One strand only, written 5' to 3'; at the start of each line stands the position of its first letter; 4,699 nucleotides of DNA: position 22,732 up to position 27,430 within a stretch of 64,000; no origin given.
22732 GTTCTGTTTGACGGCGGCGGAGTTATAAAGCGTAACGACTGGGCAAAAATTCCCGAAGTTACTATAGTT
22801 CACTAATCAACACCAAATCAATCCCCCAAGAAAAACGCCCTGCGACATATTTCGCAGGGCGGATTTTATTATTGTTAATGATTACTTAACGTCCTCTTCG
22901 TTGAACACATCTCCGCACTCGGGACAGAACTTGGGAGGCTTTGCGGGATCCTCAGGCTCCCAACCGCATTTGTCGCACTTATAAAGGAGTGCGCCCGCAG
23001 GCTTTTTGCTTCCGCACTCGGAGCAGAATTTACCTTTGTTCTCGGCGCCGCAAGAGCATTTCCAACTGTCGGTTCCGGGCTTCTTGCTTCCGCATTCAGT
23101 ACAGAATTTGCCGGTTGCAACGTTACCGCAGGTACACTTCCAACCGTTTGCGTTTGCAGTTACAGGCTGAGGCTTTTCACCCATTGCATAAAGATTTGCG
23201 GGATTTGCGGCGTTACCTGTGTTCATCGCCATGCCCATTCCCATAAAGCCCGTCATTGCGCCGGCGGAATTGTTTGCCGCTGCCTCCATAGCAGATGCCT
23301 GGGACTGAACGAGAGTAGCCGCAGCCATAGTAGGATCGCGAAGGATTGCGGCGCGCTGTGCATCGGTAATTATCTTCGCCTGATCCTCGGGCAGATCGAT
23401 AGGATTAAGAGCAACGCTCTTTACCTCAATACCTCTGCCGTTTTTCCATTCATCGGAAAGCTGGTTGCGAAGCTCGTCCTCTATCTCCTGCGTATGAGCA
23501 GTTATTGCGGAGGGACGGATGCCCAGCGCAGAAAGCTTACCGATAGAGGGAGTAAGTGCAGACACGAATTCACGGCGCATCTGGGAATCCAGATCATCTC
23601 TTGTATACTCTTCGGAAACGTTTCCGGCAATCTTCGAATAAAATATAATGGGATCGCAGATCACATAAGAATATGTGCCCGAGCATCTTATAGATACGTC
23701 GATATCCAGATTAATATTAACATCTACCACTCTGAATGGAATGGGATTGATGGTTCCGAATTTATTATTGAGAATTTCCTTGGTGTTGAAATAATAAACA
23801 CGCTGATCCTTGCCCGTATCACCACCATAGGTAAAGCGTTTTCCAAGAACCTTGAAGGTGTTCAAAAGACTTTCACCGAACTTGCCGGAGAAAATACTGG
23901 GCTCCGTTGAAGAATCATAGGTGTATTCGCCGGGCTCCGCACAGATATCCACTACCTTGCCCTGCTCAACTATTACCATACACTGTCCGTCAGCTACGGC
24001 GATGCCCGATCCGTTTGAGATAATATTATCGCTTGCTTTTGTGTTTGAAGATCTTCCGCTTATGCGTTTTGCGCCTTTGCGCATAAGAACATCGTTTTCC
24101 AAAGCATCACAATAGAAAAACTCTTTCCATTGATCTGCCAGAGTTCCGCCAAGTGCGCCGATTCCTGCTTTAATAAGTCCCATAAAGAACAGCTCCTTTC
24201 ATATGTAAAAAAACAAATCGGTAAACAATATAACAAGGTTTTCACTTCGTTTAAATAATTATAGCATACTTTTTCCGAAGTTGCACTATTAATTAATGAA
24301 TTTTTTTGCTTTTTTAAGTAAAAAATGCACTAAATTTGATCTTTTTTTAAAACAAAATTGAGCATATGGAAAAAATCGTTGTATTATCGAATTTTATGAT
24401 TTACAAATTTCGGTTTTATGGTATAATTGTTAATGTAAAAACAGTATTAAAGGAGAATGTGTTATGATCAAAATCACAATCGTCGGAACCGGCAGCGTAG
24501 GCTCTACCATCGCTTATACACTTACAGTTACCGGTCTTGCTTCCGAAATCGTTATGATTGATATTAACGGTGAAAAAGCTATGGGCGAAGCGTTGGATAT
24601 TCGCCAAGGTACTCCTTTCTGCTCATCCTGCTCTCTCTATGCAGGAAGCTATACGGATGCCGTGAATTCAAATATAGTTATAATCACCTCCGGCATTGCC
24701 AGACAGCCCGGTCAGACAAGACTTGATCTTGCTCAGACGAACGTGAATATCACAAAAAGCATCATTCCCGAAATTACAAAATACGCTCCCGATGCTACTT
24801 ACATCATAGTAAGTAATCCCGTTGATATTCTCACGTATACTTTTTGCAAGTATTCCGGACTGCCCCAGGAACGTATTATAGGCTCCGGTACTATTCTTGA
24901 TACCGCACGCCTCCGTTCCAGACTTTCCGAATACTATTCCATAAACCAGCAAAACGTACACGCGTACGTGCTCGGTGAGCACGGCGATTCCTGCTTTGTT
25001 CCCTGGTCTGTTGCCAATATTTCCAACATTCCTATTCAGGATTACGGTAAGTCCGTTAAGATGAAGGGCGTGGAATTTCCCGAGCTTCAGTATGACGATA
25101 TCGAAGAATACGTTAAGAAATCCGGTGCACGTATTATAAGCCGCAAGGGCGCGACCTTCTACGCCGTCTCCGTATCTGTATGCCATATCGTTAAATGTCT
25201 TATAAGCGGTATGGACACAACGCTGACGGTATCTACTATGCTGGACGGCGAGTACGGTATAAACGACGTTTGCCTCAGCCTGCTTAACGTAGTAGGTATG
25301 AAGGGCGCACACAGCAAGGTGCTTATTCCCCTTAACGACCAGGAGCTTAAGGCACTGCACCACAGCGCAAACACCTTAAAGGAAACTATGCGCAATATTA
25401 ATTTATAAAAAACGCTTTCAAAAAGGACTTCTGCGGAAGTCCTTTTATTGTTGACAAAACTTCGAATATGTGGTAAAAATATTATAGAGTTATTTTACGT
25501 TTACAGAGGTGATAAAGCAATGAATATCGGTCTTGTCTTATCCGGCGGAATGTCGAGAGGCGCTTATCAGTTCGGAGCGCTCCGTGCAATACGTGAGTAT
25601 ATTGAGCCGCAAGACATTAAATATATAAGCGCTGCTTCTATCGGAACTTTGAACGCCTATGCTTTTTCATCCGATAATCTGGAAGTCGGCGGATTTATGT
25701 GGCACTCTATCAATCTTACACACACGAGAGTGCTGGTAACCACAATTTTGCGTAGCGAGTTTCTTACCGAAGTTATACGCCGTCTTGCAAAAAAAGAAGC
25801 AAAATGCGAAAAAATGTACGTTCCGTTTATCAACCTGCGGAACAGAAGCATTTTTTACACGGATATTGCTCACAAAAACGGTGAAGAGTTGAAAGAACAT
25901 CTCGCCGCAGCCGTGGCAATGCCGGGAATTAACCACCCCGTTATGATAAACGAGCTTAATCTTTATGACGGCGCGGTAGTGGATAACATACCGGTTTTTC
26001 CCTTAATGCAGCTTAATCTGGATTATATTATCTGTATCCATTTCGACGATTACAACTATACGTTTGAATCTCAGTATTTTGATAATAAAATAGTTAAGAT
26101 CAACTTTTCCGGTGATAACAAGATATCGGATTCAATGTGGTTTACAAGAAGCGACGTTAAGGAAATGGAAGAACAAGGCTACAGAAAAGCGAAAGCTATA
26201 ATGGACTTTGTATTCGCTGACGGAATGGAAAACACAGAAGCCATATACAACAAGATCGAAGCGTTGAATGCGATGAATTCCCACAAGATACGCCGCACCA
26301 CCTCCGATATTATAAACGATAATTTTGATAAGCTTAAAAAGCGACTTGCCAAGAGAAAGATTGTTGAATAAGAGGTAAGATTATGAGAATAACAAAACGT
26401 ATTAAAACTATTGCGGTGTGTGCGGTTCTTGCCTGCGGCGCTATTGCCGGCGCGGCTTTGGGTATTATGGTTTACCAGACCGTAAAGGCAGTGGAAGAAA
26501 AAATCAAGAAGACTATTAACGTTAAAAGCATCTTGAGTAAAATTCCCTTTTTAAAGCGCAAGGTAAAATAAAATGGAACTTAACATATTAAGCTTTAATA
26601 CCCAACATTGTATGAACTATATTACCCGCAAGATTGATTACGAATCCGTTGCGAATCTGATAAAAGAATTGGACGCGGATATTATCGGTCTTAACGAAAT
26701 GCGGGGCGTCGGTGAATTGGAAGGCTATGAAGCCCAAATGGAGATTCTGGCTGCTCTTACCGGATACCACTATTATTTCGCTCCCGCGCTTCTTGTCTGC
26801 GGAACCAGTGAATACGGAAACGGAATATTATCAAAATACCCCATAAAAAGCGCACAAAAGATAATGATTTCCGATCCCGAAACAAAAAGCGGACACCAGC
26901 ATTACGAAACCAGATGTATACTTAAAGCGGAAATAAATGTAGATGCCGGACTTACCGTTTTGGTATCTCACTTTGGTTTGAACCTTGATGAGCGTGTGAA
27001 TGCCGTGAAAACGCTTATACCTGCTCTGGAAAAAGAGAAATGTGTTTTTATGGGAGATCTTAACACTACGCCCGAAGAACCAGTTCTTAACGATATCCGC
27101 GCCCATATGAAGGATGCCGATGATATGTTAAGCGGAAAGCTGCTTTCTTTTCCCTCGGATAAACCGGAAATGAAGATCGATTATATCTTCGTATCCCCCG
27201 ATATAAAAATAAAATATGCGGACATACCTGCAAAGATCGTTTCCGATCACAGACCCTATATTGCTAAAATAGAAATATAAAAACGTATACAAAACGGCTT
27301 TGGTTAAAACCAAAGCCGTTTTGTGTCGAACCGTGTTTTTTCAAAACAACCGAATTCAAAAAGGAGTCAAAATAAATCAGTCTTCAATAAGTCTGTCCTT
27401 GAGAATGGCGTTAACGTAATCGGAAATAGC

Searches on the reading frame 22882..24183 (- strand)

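Call 24: search_protein_families(library=pfam, proteins=[window:22882-24183:-], max_evalue=0.0001)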
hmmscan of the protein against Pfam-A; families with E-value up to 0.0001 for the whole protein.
window:22882-24183:- (433 aa): 2 families
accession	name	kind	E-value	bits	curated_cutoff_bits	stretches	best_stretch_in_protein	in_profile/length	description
PF13421.11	Band_7_1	-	7.5e-20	71.9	24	1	52-276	8-207/211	SPFH domain-Band 7 family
PF01145.31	Band_7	-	5.6e-05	23.7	23.6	1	155-288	50-166/176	SPFH domain / Band 7 family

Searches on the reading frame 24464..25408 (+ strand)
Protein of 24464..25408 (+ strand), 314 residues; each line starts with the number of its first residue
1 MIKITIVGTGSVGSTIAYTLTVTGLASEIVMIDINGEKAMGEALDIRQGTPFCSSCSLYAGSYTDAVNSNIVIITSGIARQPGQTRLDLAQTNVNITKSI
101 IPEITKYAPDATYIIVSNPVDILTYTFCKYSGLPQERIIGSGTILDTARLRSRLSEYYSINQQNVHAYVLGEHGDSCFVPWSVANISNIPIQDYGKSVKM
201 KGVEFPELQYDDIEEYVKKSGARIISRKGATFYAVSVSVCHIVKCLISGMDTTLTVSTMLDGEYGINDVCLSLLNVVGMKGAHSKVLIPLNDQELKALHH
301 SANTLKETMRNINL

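Call 24: search_protein_families(library=pfam, proteins=[window:24464-25408:+], max_evalue=0.0001)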
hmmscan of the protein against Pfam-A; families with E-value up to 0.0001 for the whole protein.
window:24464-25408:+ (314 aa): 2 families
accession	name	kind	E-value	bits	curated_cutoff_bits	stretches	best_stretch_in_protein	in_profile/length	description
PF00056.29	Ldh_1_N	-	1.6e-42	145.3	27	1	2-140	1-141/141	lactate/malate dehydrogenase, NAD binding domain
PF02866.23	Ldh_1_C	-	6.4e-31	108.1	22.6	1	143-311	1-169/174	lactate/malate dehydrogenase, alpha/beta C-terminal domain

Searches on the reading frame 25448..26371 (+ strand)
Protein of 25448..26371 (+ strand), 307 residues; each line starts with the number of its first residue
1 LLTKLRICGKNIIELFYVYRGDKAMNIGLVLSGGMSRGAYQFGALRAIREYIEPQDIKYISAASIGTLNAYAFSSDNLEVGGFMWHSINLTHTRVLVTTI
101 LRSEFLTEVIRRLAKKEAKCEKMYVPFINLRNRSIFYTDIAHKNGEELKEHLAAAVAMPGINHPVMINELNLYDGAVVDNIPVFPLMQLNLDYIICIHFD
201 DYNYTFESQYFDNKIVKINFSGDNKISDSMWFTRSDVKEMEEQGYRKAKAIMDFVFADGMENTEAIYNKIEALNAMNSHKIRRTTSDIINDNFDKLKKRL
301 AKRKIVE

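Call 24: search_protein_families(library=pfam, proteins=[window:25448-26371:+], max_evalue=0.0001)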
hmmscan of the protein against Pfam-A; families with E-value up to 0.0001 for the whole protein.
window:25448-26371:+ (307 aa): 1 family
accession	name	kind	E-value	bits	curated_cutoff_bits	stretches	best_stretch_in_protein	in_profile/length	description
PF01734.28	Patatin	-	7.3e-16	59.4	27.7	1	29-186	1-190/191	Patatin-like phospholipase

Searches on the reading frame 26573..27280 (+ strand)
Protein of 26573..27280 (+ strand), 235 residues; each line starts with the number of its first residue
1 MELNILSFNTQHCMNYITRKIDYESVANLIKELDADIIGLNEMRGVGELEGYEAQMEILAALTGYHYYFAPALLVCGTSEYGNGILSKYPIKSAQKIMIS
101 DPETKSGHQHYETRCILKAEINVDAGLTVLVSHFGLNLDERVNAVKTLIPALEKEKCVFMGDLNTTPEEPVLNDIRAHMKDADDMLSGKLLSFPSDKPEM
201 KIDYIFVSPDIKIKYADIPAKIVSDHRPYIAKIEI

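Call 24: search_protein_families(library=pfam, proteins=[window:26573-27280:+], max_evalue=0.0001)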
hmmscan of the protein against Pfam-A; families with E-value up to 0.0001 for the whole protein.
window:26573-27280:+ (235 aa): 2 families
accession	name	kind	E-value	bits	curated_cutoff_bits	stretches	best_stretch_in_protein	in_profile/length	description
PF03372.29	Exo_endo_phos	-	1.3e-18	68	24.5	1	6-226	1-225/225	Endonuclease/Exonuclease/phosphatase family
PF23226.1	Exo_endo_phos_PGAP2IP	-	1.3e-07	31.6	27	1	24-183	24-180/239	PGAP2IP, C-terminal nuclease-like domain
